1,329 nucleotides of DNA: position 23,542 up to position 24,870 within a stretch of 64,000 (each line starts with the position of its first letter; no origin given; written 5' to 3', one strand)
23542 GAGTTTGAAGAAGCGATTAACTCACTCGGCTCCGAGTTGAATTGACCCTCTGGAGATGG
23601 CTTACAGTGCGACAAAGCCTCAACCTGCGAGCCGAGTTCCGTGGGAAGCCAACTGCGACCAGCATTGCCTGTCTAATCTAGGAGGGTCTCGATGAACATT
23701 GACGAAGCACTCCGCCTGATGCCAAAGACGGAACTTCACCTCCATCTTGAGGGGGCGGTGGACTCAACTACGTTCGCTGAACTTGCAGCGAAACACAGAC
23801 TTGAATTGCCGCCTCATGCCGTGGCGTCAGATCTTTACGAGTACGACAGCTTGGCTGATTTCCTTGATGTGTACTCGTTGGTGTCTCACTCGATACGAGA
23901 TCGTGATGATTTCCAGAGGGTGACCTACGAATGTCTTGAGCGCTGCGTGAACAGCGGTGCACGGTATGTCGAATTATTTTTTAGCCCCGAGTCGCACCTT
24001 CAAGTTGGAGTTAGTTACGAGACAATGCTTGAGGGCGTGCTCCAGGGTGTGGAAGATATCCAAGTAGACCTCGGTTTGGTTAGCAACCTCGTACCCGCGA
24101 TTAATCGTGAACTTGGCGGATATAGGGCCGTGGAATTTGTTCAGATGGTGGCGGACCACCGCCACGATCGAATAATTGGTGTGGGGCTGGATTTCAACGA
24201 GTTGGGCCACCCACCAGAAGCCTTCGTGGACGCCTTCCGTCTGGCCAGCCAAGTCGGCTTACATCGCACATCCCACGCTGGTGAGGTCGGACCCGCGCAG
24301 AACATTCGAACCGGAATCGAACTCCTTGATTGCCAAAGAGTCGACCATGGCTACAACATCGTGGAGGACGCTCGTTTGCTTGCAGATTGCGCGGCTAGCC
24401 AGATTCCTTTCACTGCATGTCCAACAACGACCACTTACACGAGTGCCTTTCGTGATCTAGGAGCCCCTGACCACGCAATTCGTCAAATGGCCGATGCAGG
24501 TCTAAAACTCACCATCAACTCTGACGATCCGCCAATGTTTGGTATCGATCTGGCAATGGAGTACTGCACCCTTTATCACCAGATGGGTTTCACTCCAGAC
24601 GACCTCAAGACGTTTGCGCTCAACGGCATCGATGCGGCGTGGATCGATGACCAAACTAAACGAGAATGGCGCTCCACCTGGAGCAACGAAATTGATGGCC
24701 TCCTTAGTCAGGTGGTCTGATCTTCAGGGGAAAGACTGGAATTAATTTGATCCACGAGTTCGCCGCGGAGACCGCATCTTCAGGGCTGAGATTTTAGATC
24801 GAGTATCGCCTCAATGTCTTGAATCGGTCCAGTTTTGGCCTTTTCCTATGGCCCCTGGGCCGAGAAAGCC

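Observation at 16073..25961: Four adenosine/adenine-deaminase-family paralogs within 10 kb, three in tandem, all with non-canonical substrate-pocket motifs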

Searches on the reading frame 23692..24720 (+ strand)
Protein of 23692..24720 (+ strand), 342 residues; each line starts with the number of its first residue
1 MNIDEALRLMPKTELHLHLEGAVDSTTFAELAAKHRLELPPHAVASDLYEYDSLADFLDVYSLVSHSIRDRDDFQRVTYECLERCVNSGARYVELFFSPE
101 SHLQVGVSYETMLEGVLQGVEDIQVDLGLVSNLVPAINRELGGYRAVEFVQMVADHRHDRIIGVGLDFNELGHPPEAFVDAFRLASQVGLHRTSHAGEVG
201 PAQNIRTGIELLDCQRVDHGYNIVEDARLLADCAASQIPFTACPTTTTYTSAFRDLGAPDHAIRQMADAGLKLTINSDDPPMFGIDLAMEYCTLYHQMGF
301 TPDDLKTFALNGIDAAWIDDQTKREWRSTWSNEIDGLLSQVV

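Call 7: search_protein_families(library=ncbifam, proteins=[window:23692-24720:+], max_evalue=0.001)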
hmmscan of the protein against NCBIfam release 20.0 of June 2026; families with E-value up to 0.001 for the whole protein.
window:23692-24720:+ (342 aa): 10 families
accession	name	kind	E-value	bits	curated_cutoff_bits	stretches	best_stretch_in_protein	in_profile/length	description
TIGR01430.1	aden_deam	equivalog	2e-83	280.1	216.55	1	11-325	2-318/323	adenosine deaminase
NF006850.0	PRK09358.1-6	equivalog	4.2e-78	262.5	419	1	5-329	3-326/334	adenosine deaminase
NF006848.0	PRK09358.1-3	equivalog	4.8e-64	216.7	426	1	10-325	4-318/325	adenosine deaminase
NF006854.0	PRK09358.3-1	equivalog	1.3e-57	195.5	530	1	9-326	13-330/344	adenosine deaminase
NF006846.0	PRK09358.1-1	equivalog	1.7e-48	165.4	459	1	10-329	6-329/333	adenosine deaminase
NF006847.0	PRK09358.1-2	equivalog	1e-40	139.7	412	1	5-325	8-347/364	adenosine deaminase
NF006849.0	PRK09358.1-5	equivalog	2.6e-40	138.6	494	1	5-328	7-335/350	adenosine deaminase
NF006856.0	PRK09358.3-3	equivalog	2.5e-20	72.9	510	1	166-314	166-312/316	adenosine deaminase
NF006859.0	PRK09358.3-6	equivalog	7.6e-14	51.6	549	1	170-285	159-272/299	adenosine deaminase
TIGR01431.1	adm_rel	subfamily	1.6e-06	27.2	315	1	211-341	346-478/479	adenosine deaminase-related growth factor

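Call 8: search_protein_families(library=pfam, proteins=[window:23692-24720:+], max_evalue=0.001)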
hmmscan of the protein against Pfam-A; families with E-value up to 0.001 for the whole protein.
window:23692-24720:+ (342 aa): 1 family
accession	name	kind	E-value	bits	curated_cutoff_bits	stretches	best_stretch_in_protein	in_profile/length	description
PF00962.28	A_deaminase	-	9.1e-75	252.2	27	1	11-328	1-325/330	Adenosine deaminase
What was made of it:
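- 23692..24720 (+): P3, ADA-family hydrolase of the type most widely linked to oxygenases (GLD[FY]NE, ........). PF00962 E 9e-75 (call 8).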

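Call 19: find_encoding_contigs(protein=window:23692-24720:+, flank=10000, max_places=6)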
Protein window:23692-24720:+ (342 aa): 2 contigs read that carry it; 2 places shown.
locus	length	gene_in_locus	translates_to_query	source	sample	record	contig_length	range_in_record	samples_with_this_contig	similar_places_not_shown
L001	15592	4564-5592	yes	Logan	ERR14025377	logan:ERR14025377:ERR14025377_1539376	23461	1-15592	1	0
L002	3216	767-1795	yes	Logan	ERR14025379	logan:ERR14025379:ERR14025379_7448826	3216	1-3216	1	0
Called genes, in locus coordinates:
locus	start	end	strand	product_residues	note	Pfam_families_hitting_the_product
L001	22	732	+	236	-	PF19112:VanA_C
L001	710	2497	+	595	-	PF00355:Rieske, PF22290:DmmA-like_N (weak), PF00111:Fer2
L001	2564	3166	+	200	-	PF02798:GST_N (weak), PF13409:GST_N_2, PF13417:GST_N_3 (weak), PF13410:GST_C_2 (weak)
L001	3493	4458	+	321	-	PF00962:A_deaminase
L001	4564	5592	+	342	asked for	PF00962:A_deaminase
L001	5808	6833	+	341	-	PF00962:A_deaminase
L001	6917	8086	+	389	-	PF02608:Bmp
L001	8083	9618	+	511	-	PF00005:ABC_tran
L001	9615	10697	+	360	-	PF02653:BPD_transp_2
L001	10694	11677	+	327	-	PF02653:BPD_transp_2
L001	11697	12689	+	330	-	PF00355:Rieske, PF19112:VanA_C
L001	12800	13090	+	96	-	PF03992:ABM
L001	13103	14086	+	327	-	PF14226:DIOX_N, PF03171:2OG-FeII_Oxy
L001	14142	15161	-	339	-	PF08240:ADH_N, PF16912:Glu_dehyd_C, PF13738:Pyr_redox_3 (faint), PF00107:ADH_zinc_N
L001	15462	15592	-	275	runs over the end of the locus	PF00892:EamA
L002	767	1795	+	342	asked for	PF00962:A_deaminase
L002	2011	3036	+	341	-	PF00962:A_deaminase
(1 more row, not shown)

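Call 20: find_homologous_proteins(query=window:23692-24720:+, max_evalue=1e-20)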
Query window:23692-24720:+ (342 aa): 5765 proteins with E <= 1e-20 among 8000 candidates; the best 120 are listed.
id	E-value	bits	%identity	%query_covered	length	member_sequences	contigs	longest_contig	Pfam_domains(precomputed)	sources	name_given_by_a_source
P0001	1.1e-230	783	100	100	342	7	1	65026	PF00962.29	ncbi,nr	ncbi:MAG: adenosine deaminase [Acidimicrobiales bacterium]|nr:adenosine deaminase [Acidimicrobiales 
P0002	1.1e-191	655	82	100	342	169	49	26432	PF00962.29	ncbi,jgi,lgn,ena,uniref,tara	ncbi:uncharacterized protein METZ01_LOCUS64020 [marine metagenome]|uniref:Adenosine deaminase domain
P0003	6.3e-190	649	81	100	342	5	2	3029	PF00962.29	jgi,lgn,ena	-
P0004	3.8e-186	636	81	100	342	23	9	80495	PF00962.29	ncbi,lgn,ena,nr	ncbi:MAG: adenosine deaminase [Acidimicrobiaceae bacterium]|nr:adenosine deaminase [Acidimicrobiacea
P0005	8.6e-184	629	80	100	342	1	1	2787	PF00962.29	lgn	-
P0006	1.2e-182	625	79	100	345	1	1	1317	PF00962.29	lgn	-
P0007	7.2e-181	619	78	100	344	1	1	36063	PF00962.29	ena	-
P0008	1.4e-180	618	78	100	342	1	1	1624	PF00962.29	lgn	-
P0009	4.2e-179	613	78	100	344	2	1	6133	PF00962.29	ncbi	-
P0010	1.6e-176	605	78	100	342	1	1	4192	PF00962.29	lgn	-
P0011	5.8e-175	600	77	100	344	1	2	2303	PF00962.29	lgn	-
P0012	4.7e-172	590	74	100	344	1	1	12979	PF00962.29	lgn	-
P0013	8.6e-171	586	75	100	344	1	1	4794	PF00962.29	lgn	-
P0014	8.8e-169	579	73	100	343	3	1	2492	PF00962.29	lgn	-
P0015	2.1e-168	578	74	100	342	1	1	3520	PF00962.29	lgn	-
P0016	5.0e-168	577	72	100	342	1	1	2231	PF00962.29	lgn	-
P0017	6.3e-168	577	73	100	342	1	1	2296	PF00962.29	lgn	-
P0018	1.5e-166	572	72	100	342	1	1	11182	PF00962.29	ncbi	ncbi:MAG: adenosine deaminase [Acidimicrobiales bacterium]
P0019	1.7e-165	569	72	100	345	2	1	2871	PF00962.29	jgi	-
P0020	2.4e-164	565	72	100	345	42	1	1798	PF00962.29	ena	-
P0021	2.8e-163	561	71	100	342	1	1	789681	PF00962.29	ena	-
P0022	3.3e-163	561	72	100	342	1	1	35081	PF00962.29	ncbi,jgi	ncbi:MAG: adenosine deaminase [Verrucomicrobiales bacterium]|jgi:adenosine deaminase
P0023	5.7e-163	560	71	100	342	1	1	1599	PF00962.29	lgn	-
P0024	6.6e-163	560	72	97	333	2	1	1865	PF00962.29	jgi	jgi:adenosine deaminase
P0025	3.1e-162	558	72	100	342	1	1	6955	PF00962.29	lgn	-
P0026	4.7e-161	554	70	100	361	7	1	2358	PF00962.29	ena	-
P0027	7.8e-161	553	71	100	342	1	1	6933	PF00962.29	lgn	-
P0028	2.5e-159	548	71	100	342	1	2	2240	PF00962.29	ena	-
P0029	9.6e-158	543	69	100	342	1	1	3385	PF00962.29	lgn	-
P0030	1.8e-157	542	72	97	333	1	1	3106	PF00962.29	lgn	-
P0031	6.2e-154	531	69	98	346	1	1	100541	PF00962.29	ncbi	-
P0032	7.5e-154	530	67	99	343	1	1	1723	PF00962.29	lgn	-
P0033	9.8e-153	527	67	100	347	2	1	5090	PF00962.29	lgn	-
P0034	1.9e-152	526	66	99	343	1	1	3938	PF00962.29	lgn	-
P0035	3.2e-151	522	68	99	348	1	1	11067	PF00962.29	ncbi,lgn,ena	-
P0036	1.3e-150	520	67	100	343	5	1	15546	PF00962.29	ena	-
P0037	5.1e-150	518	67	99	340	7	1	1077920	PF00962.29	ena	-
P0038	6.8e-150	517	66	100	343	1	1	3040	PF00962.29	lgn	-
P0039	1.2e-149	516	66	99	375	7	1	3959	PF00962.29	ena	-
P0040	2.0e-149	516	67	100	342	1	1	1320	PF00962.29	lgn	-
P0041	2.7e-149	515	67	100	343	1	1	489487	PF00962.29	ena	-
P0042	4.7e-149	514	66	97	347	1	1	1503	PF00962.29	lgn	-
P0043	6.3e-149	514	66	100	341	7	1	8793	PF00962.29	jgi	jgi:adenosine deaminase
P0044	6.5e-149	514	67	100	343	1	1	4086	PF00962.29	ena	-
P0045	1.3e-148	513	67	97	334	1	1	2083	PF00962.29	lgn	-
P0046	2.0e-148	512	65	99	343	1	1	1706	PF00962.29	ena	-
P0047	5.2e-148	511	67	100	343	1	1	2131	PF00962.29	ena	-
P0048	6.3e-148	511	67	100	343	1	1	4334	PF00962.29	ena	-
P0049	1.4e-147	510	65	99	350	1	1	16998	PF00962.29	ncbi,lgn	ncbi:MAG: adenosine deaminase [Actinomycetota bacterium]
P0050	2.3e-147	509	65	100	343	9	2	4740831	PF00962.29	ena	-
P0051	2.3e-147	509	66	97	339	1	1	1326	PF00962.29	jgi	jgi:adenosine deaminase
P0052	2.6e-147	509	65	100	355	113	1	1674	PF00962.29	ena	-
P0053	2.6e-147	509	65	100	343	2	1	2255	PF00962.29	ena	-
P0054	2.9e-147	509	67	99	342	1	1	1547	PF00962.29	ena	-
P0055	5.1e-147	508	64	99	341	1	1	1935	PF00962.29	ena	-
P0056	5.4e-147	508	67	99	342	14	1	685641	PF00962.29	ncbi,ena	-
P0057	6.4e-147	507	66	100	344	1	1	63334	PF00962.29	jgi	jgi:adenosine deaminase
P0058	6.5e-147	507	66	99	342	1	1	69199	PF00962.29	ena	-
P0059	7.8e-147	507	67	97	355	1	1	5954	PF00962.29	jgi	-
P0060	7.9e-147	507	65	100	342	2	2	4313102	PF00962.29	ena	-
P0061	8.3e-147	507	64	99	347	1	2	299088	PF00962.29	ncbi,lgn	ncbi:MAG: adenosine deaminase [Actinomycetota bacterium]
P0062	1.6e-146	506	66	99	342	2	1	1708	PF00962.29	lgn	-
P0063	1.8e-146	506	66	100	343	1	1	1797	PF00962.29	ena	-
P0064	2.4e-146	506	66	99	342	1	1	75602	PF00962.29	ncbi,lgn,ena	-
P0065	2.5e-146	506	65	100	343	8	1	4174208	PF00962.29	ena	-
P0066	4.1e-146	505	66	99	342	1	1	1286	PF00962.29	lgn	-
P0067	4.6e-146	505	66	99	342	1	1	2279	PF00962.29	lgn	-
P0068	4.9e-146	505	65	97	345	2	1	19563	PF00962.29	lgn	-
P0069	5.6e-146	504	66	100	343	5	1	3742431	PF00962.29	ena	-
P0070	6.2e-146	504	65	100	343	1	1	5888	PF00962.29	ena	-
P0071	7.1e-146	504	65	100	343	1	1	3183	PF00962.29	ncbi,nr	ncbi:MAG: adenosine deaminase [Acidimicrobiaceae bacterium]|nr:adenosine deaminase [Acidimicrobiacea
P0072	7.2e-146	504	64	100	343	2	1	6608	PF00962.29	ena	-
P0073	8.3e-146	504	65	100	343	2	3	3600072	PF00962.29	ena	-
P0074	9.3e-146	504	66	99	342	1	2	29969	PF00962.29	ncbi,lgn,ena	-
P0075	9.8e-146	504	66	99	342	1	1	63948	PF00962.29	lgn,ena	-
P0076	2.9e-145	502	64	99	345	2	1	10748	PF00962.29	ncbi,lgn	ncbi:MAG: adenosine deaminase [Actinomycetota bacterium]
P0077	3.2e-145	502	65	99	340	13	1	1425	PF00962.29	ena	-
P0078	3.3e-145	502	67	99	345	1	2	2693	PF00962.29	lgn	-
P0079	5.8e-145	501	66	99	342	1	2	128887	PF00962.29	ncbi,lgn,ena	-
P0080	1.2e-144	500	66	100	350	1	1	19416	PF00962.29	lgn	-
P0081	1.4e-144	500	65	100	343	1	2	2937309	PF00962.29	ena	-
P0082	2.7e-144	499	64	99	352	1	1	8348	PF00962.29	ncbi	-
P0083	3.4e-144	499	63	100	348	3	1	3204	PF00962.29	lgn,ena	-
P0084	3.5e-144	498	65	99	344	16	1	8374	PF00962.29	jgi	jgi:adenosine deaminase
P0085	5.4e-144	498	64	100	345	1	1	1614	PF00962.29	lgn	-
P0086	8.9e-143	494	65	97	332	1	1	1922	PF00962.29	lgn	-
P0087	9.1e-143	494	66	100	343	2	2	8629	PF00962.29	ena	-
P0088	1.7e-142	493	62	100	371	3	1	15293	PF00962.29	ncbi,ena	-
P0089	1.8e-142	493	65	100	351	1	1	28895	PF00962.29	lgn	-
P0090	4.6e-142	492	64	98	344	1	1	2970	PF00962.29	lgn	-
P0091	5.2e-142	491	63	100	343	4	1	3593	PF00962.29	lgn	-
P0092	3.9e-140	485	63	99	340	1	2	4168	PF00962.29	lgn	-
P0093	6.4e-140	484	63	100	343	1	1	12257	PF00962.29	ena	-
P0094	7.1e-140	484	63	99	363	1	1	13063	PF00962.29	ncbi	ncbi:MAG: adenosine deaminase [Ilumatobacter sp.]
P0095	5.2e-139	481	61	99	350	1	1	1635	PF00962.29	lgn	-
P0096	5.8e-139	481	62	98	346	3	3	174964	PF00962.29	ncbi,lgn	-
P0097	7.1e-139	481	63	100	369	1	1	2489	PF00962.29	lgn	-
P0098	1.2e-138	480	61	99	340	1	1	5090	PF00962.29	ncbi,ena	-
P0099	4.2e-138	478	62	99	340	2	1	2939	PF00962.29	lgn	-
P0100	1.6e-137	477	61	99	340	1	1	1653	PF00962.29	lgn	-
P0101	3.0e-137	476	61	99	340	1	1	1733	PF00962.29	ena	-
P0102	1.1e-136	474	61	99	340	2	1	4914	PF00962.29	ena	-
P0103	3.8e-136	472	60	99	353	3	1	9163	PF00962.29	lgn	-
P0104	1.1e-135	470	68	89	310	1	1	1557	PF00962.29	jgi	jgi:adenosine deaminase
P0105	1.3e-134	467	60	99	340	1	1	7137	PF00962.29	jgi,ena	jgi:adenosine deaminase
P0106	1.7e-133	463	66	91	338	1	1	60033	PF00962.29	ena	-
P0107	4.0e-133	462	62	99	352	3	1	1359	PF00962.29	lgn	-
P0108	1.6e-130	454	57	100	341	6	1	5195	PF00962.29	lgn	-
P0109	8.1e-130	451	57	98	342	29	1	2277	PF00962.29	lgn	-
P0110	5.3e-129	449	60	97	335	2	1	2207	PF00962.29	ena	-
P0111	6.7e-129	448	58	97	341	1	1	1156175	PF00962.29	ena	-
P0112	9.5e-129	448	58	97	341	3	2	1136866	PF00962.29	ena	-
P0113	2.7e-128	446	57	97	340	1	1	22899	PF00962.29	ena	-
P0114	1.5e-127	444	58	96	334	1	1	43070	PF00962.29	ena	-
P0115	1.6e-127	444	58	96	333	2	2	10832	PF00962.29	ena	-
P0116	1.9e-126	440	58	98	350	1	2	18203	PF00962.29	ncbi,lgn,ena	-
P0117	2.1e-121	424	55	100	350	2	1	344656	PF00962.29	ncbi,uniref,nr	ncbi:adenosine deaminase [Kaistia algarum]|uniref:adenosine deaminase n=1 Tax=Kaistia algarum TaxID=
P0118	8.7e-116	405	52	100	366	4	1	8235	PF00962.29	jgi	jgi:adenosine deaminase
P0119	2.4e-114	400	53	100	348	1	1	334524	PF00962.29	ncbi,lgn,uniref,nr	ncbi:adenosine deaminase [Kaistia dalseonensis]|uniref:Adenosine deaminase n=1 Tax=Kaistia dalseonen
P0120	5.5e-114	399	52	99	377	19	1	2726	PF00962.29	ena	-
